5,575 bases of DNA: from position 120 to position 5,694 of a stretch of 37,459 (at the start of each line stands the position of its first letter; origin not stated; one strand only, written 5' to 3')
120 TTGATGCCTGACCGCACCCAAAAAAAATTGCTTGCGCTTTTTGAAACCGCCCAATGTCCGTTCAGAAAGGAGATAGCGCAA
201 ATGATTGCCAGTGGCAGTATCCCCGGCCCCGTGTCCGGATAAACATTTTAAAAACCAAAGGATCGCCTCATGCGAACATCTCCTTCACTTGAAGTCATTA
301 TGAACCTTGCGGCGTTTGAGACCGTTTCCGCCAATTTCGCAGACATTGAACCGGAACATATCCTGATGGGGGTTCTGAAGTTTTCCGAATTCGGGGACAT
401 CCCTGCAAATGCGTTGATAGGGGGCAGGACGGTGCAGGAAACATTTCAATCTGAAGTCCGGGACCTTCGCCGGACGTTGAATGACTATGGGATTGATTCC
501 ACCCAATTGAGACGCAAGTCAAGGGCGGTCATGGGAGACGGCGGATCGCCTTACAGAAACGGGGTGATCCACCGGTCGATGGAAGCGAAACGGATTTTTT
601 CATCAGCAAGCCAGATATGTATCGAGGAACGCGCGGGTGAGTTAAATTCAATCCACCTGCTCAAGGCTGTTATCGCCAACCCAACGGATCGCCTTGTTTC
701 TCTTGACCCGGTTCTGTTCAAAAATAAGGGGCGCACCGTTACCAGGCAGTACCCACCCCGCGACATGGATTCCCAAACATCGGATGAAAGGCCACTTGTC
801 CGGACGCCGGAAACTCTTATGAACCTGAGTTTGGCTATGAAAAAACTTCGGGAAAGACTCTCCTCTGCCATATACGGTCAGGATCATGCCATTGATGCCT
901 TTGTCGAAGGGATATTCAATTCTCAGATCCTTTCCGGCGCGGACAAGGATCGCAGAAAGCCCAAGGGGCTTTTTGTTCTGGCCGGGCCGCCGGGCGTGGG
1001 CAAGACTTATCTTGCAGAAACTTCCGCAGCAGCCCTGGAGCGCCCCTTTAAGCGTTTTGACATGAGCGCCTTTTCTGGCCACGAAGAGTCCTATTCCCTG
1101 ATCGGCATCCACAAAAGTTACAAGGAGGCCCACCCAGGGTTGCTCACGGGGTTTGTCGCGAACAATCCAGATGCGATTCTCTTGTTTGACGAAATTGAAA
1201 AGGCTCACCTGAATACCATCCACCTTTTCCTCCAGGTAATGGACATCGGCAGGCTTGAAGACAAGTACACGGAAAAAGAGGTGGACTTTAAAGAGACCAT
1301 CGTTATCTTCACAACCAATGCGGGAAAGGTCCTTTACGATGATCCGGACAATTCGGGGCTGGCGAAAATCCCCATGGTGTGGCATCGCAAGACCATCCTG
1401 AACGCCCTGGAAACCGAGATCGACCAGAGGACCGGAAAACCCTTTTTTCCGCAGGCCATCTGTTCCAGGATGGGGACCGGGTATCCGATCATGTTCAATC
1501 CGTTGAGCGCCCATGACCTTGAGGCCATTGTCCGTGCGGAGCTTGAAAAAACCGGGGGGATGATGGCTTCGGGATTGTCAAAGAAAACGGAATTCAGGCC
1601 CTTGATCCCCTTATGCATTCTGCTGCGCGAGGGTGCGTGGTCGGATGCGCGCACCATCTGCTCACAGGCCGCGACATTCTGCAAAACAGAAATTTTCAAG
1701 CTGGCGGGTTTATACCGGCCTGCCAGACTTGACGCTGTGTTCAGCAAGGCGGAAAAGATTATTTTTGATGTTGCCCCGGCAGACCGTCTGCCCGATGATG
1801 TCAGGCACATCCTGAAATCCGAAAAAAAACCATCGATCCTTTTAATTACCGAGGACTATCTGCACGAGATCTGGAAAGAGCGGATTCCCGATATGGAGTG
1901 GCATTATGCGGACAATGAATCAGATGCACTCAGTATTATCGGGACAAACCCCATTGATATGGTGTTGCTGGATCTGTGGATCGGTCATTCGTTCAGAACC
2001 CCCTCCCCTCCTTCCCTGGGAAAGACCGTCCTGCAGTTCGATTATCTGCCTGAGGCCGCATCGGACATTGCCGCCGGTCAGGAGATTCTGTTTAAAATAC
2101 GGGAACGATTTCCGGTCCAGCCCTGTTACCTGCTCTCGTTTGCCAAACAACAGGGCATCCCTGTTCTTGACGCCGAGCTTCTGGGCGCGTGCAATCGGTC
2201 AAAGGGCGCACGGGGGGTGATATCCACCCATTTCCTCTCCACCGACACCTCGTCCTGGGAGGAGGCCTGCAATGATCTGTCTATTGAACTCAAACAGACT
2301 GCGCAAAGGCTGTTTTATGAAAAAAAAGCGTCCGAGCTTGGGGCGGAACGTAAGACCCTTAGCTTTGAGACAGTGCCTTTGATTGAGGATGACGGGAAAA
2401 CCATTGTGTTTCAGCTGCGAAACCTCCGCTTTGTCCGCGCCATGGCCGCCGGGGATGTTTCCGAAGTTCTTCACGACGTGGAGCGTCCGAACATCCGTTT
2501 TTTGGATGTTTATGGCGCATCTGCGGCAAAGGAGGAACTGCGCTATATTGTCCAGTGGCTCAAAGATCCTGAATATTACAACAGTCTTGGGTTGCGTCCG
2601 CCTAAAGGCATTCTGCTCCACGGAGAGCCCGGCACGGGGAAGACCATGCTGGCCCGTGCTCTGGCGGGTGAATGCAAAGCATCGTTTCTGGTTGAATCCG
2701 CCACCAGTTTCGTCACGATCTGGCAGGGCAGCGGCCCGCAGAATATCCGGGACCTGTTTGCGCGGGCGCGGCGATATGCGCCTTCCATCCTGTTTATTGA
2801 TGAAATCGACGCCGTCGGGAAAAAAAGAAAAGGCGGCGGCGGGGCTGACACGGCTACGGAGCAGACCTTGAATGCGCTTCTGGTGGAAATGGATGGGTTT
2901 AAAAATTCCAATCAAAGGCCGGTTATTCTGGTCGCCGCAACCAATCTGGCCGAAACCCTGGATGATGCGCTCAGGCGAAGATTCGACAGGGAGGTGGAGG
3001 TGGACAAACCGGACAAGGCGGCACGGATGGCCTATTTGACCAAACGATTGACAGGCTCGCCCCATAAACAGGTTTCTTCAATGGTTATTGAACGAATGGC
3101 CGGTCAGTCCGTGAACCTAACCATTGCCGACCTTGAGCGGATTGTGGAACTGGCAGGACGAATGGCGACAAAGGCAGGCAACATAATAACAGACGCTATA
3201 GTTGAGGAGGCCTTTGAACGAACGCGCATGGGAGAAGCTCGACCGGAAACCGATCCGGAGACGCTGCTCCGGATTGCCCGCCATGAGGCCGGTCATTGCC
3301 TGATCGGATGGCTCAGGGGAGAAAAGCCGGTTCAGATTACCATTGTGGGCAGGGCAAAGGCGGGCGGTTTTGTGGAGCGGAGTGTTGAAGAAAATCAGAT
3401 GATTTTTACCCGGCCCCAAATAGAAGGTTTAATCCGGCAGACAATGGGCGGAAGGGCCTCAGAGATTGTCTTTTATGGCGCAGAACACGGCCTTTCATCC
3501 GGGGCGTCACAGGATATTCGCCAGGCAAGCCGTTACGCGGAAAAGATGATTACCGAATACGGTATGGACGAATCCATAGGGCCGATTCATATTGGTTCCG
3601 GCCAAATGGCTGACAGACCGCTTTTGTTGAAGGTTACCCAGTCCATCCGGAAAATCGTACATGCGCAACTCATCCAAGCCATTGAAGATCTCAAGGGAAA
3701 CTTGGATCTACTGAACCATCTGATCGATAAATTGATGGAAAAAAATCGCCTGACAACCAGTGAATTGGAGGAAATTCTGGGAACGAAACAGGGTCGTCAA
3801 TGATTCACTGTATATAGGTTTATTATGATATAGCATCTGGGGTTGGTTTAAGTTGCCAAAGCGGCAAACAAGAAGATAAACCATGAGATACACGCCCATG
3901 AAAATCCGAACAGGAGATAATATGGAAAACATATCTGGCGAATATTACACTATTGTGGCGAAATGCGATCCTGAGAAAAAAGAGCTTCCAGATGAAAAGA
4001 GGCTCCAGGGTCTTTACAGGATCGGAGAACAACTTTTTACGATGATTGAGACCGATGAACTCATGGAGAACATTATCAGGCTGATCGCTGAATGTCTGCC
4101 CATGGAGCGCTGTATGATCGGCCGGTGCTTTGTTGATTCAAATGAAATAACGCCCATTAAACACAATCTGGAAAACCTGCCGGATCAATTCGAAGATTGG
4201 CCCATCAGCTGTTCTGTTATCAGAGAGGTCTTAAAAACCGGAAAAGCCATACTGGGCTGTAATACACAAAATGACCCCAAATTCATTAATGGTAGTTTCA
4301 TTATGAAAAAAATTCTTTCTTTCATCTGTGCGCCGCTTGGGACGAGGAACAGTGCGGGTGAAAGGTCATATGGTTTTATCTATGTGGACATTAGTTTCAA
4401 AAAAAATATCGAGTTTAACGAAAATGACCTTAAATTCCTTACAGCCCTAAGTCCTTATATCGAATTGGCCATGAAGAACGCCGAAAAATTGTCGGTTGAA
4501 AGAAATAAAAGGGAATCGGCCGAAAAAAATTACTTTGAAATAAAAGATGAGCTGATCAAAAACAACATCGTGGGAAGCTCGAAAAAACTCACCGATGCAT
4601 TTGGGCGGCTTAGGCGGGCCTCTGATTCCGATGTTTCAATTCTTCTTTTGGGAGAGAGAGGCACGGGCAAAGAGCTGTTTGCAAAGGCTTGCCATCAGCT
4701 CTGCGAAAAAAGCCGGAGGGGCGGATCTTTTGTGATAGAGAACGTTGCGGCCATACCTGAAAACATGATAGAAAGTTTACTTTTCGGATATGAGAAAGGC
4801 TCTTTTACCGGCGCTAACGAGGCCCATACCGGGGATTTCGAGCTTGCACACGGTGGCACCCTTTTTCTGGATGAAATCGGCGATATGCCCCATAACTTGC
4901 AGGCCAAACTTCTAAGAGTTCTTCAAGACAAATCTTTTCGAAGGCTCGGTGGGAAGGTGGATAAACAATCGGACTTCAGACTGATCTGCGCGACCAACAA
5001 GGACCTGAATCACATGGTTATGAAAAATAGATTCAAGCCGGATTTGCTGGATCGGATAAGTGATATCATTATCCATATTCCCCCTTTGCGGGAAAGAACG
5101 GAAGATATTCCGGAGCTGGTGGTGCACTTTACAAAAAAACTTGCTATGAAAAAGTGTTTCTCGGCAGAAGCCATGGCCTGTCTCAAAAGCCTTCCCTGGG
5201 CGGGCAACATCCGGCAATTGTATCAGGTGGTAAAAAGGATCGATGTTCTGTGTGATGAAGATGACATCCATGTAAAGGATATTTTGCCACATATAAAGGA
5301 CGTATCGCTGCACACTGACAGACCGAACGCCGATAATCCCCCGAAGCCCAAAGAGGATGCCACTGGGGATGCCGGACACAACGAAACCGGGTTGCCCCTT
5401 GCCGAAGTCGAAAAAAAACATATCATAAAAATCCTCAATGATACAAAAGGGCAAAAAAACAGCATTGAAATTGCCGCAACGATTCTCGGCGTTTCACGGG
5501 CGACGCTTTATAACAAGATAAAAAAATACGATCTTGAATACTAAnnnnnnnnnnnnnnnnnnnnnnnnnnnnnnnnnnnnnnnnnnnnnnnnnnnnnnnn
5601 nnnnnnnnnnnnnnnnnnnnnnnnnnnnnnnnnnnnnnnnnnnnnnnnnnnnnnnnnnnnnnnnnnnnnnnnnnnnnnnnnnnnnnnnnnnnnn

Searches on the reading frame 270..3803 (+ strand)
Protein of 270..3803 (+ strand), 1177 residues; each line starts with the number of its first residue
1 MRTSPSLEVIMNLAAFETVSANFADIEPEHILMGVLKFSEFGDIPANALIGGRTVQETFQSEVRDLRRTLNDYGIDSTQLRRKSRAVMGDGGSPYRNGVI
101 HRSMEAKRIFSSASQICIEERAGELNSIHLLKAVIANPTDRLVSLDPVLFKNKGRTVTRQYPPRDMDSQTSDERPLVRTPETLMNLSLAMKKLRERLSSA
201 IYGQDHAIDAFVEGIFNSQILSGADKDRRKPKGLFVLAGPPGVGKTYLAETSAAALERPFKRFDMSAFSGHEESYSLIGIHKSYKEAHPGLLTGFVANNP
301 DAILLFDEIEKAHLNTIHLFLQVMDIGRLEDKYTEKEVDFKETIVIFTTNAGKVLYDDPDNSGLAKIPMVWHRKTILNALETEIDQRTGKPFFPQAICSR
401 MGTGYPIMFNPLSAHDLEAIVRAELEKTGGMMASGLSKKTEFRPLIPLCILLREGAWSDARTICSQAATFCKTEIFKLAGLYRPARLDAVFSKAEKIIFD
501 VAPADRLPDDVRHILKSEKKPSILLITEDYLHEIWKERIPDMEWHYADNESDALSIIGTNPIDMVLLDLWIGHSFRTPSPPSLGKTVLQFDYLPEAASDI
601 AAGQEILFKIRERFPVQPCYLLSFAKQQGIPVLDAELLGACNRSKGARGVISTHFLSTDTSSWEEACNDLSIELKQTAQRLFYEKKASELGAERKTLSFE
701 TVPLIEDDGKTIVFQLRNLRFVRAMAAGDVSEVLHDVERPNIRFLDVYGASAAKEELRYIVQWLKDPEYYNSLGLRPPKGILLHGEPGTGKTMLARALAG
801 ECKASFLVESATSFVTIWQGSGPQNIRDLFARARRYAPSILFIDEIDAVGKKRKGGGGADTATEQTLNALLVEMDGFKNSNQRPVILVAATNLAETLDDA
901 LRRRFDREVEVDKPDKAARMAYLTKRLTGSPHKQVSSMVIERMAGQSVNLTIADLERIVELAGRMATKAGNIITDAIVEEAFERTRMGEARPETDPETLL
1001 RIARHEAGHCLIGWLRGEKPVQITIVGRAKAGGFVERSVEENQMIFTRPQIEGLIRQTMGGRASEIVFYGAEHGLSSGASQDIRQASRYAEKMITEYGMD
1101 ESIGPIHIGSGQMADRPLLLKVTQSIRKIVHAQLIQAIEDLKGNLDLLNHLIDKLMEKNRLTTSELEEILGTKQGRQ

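Call 5: search_protein_families(library=pfam, proteins=[window:270-3803:+], max_evalue=0.1)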
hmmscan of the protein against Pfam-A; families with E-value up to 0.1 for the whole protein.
window:270-3803:+ (1177 aa): 39 families (the best 25 are shown)
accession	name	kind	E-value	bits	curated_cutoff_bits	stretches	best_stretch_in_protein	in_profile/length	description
PF00004.35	AAA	-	1.7e-50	171.3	21.2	2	781-912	1-130/131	ATPase family associated with various cellular activities (AAA)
PF07724.20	AAA_2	-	4.2e-30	105.4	27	1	230-362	1-136/166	AAA domain (Cdc48 subfamily)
PF01434.24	Peptidase_M41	-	8.8e-29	101.2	29.9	1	1001-1169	10-191/191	Peptidase family M41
PF07728.20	AAA_5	-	1.1e-18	68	22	2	235-352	2-124/139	AAA domain (dynein-related subfamily)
PF13191.12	AAA_16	-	1.7e-12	48.6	32.6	2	779-805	25-51/167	AAA ATPase domain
PF13401.12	AAA_22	-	1.7e-12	48.2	27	2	781-832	8-56/130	AAA domain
PF05496.18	RuvB_N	-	8.4e-09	35.8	27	2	780-906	35-154/159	Holliday junction DNA helicase RuvB P-loop domain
PF20720.3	nSTAND3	-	2.7e-07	30.8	27.2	1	781-868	20-92/155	Novel STAND NTPase 3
PF24883.2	NPHP3_N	-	3.7e-07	30.9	24.8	1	764-805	6-49/164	Nephrocystin 3, N-terminal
PF00158.32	Sigma54_activat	-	1.5e-06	28.4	20.2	1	236-347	26-140/168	Sigma-54 interaction domain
PF13671.12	AAA_33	-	4e-06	27.6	27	1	781-842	2-33/143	AAA domain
PF00910.28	RNA_helicase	-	1.7e-05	25.7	21.5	0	781-816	1-36/105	RNA helicase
PF07726.17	AAA_3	-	1.7e-05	25.2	27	0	236-339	3-101/131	ATPase family associated with various cellular activities (AAA)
PF13173.12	AAA_14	-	4e-05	24.1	27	0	234-312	4-74/129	AAA domain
PF06414.18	Zeta_toxin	-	5.9e-05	23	22.3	0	777-802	15-40/199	Zeta toxin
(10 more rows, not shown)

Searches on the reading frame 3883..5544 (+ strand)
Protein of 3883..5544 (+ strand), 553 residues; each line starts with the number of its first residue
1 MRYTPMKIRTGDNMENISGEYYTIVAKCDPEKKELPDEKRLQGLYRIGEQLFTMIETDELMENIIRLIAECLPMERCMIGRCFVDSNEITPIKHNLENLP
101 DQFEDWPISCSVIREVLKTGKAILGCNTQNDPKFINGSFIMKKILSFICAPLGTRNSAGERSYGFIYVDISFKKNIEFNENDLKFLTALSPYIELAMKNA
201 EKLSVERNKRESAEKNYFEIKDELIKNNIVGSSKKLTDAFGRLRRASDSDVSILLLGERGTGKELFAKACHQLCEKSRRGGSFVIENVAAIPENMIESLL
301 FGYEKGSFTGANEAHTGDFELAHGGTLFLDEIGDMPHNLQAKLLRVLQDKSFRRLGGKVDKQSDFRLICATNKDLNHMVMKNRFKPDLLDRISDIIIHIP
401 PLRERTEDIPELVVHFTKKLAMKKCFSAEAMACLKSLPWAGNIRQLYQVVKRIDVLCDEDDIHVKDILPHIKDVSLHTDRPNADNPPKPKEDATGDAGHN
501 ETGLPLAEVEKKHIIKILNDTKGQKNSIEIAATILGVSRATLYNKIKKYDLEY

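Call 5: search_protein_families(library=pfam, proteins=[window:3883-5544:+], max_evalue=0.1)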
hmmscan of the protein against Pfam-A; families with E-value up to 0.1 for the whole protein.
window:3883-5544:+ (553 aa): 15 families
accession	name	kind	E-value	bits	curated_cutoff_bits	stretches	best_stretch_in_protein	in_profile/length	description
PF00158.32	Sigma54_activat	-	1.8e-59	200.6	20.2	1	229-397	1-167/168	Sigma-54 interaction domain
PF14532.12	Sigma54_activ_2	-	4.5e-21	76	25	1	230-402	1-138/138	Sigma-54 interaction domain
PF25601.1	AAA_lid_14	-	2.3e-17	63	27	1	403-478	1-81/87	AAA+ ATPase lid domain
PF02954.25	HTH_8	-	4e-09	36.5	22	1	506-549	2-42/42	Bacterial regulatory protein, Fis family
PF07728.20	AAA_5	-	1e-07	32.5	22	1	253-391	2-138/139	AAA domain (dynein-related subfamily)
PF13185.12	GAF_2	-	1.2e-07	32.4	28.6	1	57-197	4-135/136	GAF domain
PF01590.32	GAF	-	2.6e-07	31.7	22.4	1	57-196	2-132/133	GAF domain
PF01078.27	Mg_chelatase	-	1.2e-06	28.5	20.3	1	252-373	24-158/207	Magnesium chelatase, subunit ChlI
PF13309.12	HTH_22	-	2.4e-05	24.7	29.6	1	506-546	20-62/63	HTH domain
PF18024.7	HTH_50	-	0.00056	20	27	1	507-551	9-49/50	Helix-turn-helix domain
PF07724.20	AAA_2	-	0.0007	20.1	27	1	250-393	3-164/166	AAA domain (Cdc48 subfamily)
PF13492.12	GAF_3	-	0.0016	19.3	27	1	58-199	3-129/129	GAF domain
PF00004.35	AAA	-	0.0026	18.6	21.2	1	253-385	1-115/131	ATPase family associated with various cellular activities (AAA)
PF08279.18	HTH_11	-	0.013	15.8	25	1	512-548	3-38/55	HTH domain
PF12728.13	HTH_17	-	0.034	14.9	27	1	531-548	7-24/51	Helix-turn-helix domain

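Call 37: list_cluster_members(proteins=[P0001, P0002, window:3883-5544:+, window:15594-17210:+, window:7669-9084:+, window:9101-10456:+, window:6326-6967:+, window:7058-7600:+])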
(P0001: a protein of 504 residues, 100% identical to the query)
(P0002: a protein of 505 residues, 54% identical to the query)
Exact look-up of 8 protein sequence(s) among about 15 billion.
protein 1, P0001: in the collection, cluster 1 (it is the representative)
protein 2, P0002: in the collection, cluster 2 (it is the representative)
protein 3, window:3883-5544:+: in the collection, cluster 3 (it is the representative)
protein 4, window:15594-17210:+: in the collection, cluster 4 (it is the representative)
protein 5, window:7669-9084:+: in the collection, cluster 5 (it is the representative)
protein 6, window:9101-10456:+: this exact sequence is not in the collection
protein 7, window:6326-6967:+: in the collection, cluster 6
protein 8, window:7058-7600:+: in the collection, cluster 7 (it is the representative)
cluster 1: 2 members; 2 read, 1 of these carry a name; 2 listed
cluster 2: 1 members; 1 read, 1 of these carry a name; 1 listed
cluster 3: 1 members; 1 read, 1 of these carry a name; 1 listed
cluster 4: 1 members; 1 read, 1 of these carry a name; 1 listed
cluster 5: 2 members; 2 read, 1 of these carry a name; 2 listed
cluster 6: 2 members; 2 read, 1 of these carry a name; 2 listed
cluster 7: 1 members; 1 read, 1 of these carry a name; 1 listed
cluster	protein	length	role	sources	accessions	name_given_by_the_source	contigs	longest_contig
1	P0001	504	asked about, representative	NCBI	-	-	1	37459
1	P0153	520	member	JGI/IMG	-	hypothetical protein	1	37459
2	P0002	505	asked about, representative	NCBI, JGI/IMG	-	hypothetical protein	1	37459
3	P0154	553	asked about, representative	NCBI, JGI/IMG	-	transcriptional regulator with GAF, ATPase, and Fis domain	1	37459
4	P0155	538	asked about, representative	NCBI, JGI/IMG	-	molecular chaperone DnaK (HSP70)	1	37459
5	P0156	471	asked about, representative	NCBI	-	-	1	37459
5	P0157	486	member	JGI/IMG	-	hypothetical protein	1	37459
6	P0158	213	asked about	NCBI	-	-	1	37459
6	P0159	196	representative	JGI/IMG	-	hypothetical protein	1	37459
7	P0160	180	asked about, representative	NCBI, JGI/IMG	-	hypothetical protein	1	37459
